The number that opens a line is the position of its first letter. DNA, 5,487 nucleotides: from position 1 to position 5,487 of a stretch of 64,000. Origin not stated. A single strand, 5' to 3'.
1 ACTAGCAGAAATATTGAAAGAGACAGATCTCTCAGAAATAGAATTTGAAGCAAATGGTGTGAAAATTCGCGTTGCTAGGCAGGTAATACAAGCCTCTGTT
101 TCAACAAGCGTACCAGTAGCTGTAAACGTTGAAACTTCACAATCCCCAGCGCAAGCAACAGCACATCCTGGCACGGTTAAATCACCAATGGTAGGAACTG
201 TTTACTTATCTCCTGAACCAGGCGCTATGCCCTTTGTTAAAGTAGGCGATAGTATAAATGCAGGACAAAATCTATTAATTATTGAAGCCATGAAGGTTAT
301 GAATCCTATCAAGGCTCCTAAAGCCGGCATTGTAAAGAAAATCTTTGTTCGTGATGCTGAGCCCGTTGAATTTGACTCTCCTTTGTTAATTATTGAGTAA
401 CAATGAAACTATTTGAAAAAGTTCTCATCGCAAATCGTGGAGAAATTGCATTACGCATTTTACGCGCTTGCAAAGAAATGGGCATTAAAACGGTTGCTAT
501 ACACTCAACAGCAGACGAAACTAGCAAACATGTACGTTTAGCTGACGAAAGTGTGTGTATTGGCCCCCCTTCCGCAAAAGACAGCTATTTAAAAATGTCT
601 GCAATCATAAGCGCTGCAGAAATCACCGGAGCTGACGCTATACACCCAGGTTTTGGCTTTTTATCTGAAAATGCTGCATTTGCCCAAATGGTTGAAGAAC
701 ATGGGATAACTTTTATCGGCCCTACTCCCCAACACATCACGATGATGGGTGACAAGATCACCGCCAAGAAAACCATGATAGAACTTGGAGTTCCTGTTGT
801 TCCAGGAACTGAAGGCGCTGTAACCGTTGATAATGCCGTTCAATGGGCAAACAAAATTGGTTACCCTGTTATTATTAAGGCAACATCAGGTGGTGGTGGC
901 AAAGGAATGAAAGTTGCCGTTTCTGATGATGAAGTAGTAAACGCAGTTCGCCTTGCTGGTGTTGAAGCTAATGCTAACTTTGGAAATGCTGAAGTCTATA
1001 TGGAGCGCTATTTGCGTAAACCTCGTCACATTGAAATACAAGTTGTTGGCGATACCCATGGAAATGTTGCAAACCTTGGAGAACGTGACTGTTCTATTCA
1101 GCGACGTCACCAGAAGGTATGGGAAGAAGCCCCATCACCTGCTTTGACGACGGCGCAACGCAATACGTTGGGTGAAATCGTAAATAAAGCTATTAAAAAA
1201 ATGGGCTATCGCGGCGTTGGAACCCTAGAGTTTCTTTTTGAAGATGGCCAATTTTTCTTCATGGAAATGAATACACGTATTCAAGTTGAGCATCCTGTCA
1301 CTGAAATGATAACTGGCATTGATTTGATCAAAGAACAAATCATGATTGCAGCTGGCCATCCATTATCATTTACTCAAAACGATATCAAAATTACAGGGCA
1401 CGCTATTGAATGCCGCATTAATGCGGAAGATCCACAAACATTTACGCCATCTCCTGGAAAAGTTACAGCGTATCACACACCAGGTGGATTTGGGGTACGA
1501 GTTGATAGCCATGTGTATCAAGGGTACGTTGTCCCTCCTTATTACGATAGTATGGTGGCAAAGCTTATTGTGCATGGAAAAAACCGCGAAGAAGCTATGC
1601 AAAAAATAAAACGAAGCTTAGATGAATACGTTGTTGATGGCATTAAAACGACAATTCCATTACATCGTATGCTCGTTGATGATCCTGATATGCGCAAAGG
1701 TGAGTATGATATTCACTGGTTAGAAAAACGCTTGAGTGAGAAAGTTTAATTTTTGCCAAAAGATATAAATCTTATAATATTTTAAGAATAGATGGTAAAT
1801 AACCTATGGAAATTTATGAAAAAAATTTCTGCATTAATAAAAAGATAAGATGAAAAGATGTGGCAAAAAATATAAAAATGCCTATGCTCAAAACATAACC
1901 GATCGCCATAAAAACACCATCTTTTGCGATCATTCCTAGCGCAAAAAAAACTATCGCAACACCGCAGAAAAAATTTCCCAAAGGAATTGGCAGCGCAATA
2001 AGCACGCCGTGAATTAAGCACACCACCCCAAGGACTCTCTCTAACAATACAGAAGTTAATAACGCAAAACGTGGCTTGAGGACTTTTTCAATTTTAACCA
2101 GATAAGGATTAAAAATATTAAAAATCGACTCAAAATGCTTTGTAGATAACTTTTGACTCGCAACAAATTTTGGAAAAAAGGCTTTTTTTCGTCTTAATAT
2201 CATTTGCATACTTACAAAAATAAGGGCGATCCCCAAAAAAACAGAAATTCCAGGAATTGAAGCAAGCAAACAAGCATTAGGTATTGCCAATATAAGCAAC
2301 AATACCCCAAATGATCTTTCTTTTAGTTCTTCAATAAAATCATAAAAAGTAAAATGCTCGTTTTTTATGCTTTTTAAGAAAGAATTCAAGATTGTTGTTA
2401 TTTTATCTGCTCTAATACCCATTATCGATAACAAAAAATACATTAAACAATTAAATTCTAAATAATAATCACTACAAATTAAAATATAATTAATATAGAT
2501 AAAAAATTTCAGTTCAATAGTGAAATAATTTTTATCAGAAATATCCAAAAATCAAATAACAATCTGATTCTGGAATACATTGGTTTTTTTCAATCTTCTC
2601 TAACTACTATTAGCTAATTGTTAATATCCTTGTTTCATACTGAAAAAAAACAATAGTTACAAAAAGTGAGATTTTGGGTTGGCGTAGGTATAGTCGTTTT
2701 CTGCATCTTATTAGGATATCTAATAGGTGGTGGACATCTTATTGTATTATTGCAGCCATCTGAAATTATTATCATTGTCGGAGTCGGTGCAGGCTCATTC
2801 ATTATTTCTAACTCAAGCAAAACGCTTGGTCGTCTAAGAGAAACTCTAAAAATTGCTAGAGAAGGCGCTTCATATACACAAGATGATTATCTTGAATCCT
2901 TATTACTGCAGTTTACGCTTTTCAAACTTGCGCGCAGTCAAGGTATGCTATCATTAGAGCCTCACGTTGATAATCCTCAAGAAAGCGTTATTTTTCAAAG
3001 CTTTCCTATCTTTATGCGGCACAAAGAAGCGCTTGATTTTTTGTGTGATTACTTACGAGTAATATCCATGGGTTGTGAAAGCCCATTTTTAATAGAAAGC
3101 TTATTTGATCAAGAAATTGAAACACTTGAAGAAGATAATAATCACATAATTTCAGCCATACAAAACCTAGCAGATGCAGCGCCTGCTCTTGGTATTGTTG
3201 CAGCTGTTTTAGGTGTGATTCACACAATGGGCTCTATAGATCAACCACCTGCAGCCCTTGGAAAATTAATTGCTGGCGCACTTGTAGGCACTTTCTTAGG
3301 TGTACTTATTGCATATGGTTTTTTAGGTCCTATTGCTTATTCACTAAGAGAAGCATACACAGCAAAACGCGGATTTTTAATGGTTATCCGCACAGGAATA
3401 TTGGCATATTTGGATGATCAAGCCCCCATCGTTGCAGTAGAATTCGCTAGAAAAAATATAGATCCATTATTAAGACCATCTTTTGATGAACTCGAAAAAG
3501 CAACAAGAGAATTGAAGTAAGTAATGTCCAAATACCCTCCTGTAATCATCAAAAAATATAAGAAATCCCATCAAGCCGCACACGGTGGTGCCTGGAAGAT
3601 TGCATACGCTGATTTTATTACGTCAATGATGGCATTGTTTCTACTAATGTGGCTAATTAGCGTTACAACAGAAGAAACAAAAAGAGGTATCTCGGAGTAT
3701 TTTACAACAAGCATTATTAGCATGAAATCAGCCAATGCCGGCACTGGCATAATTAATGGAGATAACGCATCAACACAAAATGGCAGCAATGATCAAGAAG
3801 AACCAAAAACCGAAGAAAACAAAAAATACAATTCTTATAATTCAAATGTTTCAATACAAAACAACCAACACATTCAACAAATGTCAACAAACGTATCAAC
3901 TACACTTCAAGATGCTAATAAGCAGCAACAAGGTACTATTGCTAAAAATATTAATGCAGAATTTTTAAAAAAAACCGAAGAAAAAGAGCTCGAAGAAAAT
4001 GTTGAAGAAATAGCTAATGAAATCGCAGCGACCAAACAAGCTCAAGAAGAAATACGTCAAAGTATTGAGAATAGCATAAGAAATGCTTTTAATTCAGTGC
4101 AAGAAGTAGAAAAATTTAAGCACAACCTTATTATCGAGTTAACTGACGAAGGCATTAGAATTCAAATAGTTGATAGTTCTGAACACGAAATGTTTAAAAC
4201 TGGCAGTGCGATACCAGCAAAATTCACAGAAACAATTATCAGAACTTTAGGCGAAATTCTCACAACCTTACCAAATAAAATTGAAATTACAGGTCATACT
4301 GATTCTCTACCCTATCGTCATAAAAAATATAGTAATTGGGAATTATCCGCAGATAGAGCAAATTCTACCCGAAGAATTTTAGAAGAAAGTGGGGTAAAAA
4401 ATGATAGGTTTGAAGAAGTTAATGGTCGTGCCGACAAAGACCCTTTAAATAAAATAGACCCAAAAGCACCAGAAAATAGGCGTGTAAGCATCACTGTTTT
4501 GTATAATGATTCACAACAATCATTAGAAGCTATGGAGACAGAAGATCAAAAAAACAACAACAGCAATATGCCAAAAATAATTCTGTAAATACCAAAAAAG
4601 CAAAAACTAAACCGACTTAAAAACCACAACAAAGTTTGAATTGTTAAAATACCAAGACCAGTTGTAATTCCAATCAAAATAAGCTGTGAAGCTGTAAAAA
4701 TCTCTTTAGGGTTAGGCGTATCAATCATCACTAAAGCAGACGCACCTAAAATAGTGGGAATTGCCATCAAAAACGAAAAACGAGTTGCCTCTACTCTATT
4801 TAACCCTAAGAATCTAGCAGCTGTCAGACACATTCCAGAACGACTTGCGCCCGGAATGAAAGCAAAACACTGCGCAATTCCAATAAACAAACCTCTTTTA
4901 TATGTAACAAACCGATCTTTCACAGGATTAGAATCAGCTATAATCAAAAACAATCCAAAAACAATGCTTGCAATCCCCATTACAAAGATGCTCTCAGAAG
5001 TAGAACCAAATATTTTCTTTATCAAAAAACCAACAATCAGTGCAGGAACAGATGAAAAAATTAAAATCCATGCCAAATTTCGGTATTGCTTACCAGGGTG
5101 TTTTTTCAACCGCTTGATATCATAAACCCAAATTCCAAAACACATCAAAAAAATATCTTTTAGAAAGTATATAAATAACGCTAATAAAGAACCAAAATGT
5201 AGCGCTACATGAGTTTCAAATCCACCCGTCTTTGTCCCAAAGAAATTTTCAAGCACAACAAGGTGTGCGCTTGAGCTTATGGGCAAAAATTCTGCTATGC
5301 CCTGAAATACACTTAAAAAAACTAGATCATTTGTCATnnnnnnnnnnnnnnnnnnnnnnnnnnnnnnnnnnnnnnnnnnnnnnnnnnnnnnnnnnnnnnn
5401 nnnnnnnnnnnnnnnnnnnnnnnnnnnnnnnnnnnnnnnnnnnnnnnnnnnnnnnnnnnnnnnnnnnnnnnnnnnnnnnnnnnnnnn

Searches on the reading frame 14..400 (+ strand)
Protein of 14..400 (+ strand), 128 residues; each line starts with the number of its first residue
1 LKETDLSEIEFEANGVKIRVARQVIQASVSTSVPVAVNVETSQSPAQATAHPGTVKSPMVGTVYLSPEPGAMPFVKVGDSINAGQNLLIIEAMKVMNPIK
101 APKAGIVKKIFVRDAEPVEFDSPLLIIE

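Call 14: search_protein_families(library=pfam, proteins=[window:14-400:+], max_evalue=0.00001)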
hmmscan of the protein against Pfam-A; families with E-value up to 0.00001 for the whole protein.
window:14-400:+ (128 aa): 1 family
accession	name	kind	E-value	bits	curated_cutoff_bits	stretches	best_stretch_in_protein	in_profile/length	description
PF00364.28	Biotin_lipoyl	-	3.6e-22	78.4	22.1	1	54-127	2-73/73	Biotin-requiring enzyme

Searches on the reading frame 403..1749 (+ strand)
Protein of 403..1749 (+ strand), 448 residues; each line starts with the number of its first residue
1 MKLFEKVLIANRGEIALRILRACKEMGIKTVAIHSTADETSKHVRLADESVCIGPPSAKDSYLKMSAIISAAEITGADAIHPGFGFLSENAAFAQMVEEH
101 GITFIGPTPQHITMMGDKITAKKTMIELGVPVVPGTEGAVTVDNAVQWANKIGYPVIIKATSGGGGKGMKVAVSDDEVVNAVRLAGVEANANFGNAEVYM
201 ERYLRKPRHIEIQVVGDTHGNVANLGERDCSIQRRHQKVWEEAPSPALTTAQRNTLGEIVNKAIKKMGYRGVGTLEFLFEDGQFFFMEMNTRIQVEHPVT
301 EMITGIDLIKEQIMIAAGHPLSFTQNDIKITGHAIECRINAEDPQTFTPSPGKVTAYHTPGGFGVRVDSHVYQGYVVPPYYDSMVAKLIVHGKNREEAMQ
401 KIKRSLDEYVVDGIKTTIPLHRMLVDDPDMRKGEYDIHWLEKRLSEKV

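Call 12: search_protein_families(library=pfam, proteins=[window:403-1749:+], max_evalue=0.00001)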
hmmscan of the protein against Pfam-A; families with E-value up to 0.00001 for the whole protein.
window:403-1749:+ (448 aa): 5 families
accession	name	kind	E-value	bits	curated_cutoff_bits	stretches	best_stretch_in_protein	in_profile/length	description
PF02786.22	CPSase_L_D2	-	2.7e-75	252.9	19.8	1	117-322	1-209/211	Carbamoyl-phosphate synthase L chain, ATP binding domain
PF00289.28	Biotin_carb_N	-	4.7e-47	159.5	25.5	1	4-112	2-110/110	Biotin carboxylase, N-terminal domain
PF02785.25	Biotin_carb_C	-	2.3e-42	143.9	32.4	1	336-441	1-107/108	Biotin carboxylase C-terminal domain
PF02222.28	ATP-grasp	-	2.1e-10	41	27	1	139-292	16-162/179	ATP-grasp domain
PF07478.18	Dala_Dala_lig_C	-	3.3e-10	40.3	24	1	146-291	29-174/204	D-ala D-ala ligase C-terminus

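Call 66: find_encoding_contigs(protein=window:403-1749:+, flank=10000, max_places=1)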
Protein window:403-1749:+ (448 aa): 2 contigs read that carry it; 1 place shown.
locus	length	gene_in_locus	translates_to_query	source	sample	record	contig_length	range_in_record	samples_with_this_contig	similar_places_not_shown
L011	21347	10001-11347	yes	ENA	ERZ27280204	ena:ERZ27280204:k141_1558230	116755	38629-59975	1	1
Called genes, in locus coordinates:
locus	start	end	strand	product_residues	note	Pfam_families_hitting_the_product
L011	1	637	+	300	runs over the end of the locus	PF06325:PrmA, PF05175:MTS, PF13489:Methyltransf_23 (weak), PF13847:Methyltransf_31, PF08242:Methyltransf_12 (weak), PF13649:Methyltransf_25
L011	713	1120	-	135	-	PF01850:PIN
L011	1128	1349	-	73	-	PF04014:MazE_antitoxin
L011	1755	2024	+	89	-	-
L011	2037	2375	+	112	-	PF05532:CsbD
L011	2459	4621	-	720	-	PF03797:Autotransporter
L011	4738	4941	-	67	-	PF13467:RHH_4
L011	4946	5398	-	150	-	PF02556:SecB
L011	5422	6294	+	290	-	PF17827:PrmC_N, PF07669:Eco57I (faint), PF05175:MTS, PF13847:Methyltransf_31, PF08242:Methyltransf_12 (faint), PF13649:Methyltransf_25 (weak), PF01170:UPF0020 (faint)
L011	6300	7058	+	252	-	PF02674:Colicin_V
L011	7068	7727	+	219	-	PF08238:Sel1 (faint)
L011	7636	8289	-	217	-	PF02622:DUF179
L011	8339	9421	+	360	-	PF01612:DNA_pol_A_exo1, PF00570:HRDC (faint)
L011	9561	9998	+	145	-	PF00364:Biotin_lipoyl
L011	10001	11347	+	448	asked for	PF00289:Biotin_carb_N, PF02222:ATP-grasp, PF02786:CPSase_L_D2, PF07478:Dala_Dala_lig_C, PF02785:Biotin_carb_C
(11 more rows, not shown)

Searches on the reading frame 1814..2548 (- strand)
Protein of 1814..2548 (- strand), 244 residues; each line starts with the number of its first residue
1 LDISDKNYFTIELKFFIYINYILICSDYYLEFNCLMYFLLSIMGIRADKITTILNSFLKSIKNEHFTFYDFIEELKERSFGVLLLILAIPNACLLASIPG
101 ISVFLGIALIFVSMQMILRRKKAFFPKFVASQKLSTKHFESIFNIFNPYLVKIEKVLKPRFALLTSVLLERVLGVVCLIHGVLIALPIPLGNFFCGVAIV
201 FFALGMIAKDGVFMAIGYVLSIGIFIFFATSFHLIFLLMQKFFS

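Call 12: search_protein_families(library=pfam, proteins=[window:1814-2548:-], max_evalue=0.00001)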
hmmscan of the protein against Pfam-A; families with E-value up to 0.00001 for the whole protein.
window:1814-2548:- (244 aa): 1 family
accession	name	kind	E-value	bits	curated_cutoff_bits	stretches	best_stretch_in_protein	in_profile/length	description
PF06055.17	ExoD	-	2.3e-48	164.4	23.8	1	51-229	2-179/180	Exopolysaccharide synthesis, ExoD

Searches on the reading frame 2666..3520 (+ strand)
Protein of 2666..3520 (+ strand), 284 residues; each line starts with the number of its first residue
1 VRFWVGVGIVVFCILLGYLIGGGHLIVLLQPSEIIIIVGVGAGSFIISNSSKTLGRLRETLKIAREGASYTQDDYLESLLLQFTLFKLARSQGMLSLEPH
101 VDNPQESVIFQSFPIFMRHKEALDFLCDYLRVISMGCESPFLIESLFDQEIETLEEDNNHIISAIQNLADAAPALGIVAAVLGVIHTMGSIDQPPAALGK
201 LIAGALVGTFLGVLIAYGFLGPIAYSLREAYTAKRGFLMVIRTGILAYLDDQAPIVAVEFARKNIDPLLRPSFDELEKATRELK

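Call 12: search_protein_families(library=pfam, proteins=[window:2666-3520:+], max_evalue=0.00001)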
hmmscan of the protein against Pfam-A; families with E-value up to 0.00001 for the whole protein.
window:2666-3520:+ (284 aa): 2 families
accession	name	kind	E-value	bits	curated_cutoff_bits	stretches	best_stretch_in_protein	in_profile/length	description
PF20560.3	MotA_N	-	2.6e-22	79.3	27.3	1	5-93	2-91/91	Motility protein A N-terminal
PF01618.21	MotA_ExbB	-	3.3e-13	49.9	22.9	1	138-227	22-114/127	MotA/TolQ/ExbB proton channel family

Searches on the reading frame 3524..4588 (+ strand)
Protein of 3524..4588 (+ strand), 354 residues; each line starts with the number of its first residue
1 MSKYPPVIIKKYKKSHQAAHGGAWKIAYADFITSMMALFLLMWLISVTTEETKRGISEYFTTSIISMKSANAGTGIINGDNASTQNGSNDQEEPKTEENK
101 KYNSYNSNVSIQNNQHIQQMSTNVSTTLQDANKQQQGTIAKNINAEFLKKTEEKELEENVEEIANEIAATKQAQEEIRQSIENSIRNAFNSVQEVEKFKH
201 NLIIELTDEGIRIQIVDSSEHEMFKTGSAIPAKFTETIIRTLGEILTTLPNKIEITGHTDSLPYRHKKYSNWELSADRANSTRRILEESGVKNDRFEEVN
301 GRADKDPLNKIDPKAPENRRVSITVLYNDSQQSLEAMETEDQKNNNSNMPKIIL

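Call 12: search_protein_families(library=pfam, proteins=[window:3524-4588:+], max_evalue=0.00001)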
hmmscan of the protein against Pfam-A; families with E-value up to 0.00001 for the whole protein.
window:3524-4588:+ (354 aa): 2 families
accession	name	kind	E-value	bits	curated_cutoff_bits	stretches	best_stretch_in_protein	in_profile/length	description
PF13677.11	MotB_plug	-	4.4e-18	65.1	24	1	10-63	2-57/58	Membrane MotB of proton-channel complex MotA/MotB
PF00691.25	OmpA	-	9.9e-14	51.9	27.2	1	223-315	1-92/98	OmpA family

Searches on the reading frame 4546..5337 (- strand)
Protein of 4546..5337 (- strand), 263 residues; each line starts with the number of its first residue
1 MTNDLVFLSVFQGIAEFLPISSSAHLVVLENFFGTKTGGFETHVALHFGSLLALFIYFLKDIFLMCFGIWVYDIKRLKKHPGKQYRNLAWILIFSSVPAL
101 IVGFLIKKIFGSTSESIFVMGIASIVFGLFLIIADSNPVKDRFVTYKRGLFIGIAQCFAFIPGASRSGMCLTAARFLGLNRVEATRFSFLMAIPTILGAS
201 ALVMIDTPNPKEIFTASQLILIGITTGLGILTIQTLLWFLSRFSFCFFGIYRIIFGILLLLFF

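Call 12: search_protein_families(library=pfam, proteins=[window:4546-5337:-], max_evalue=0.00001)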
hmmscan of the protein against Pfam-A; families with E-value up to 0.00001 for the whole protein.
window:4546-5337:- (263 aa): 1 family
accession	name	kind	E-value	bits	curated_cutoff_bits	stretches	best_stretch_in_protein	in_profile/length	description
PF02673.24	BacA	-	7.8e-64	216.3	33.4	1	6-258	2-257/257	Bacitracin resistance protein BacA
